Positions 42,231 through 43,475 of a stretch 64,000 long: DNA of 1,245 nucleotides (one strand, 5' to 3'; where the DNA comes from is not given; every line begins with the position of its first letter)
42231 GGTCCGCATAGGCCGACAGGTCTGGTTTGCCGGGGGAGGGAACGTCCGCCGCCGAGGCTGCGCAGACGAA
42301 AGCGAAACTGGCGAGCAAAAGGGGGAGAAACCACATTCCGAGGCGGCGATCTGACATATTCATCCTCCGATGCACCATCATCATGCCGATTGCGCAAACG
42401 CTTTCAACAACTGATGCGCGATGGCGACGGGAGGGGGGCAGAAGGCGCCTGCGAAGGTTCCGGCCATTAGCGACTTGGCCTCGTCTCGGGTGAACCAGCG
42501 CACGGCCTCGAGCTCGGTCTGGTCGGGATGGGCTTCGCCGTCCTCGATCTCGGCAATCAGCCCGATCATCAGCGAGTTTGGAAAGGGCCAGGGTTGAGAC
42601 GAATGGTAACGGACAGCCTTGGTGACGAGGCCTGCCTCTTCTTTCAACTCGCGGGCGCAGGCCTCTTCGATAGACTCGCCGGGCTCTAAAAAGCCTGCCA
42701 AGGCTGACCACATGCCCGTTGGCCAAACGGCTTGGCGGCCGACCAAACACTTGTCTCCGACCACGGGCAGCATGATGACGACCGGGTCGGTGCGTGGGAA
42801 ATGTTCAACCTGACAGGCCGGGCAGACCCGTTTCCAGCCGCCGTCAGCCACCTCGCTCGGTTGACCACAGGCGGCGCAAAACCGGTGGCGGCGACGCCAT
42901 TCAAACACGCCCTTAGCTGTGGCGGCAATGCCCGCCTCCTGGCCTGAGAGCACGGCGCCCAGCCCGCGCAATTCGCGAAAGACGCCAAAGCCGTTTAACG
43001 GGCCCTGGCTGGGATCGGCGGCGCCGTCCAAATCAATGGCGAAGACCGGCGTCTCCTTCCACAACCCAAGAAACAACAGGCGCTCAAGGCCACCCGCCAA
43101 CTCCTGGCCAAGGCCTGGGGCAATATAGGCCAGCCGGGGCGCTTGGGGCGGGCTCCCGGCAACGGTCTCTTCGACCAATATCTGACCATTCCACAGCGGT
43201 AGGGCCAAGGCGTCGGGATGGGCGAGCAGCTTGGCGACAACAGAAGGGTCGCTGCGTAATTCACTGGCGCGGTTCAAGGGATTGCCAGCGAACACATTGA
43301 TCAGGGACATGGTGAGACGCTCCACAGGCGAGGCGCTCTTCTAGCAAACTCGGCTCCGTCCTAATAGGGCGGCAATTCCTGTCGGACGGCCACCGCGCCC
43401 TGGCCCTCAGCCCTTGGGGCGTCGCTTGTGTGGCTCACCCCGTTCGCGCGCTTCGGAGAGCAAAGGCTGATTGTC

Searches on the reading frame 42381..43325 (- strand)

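Call 76: search_protein_families(library=pfam, proteins=[window:42381-43325:-], max_evalue=0.001)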
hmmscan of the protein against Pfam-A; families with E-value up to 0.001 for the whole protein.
window:42381-43325:- (314 aa): 3 families
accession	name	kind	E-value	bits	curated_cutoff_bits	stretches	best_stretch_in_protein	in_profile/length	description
PF00293.34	NUDIX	-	2.6e-18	66.8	21.1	1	181-285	4-120/134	NUDIX domain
PF09297.16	Zn_ribbon_NUD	-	6.1e-15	55.1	24.8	1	145-176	1-32/32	NADH pyrophosphatase zinc ribbon domain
PF09296.17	NUDIX-like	-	1.5e-14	55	22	1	40-143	3-96/96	NADH pyrophosphatase-like rudimentary NUDIX domain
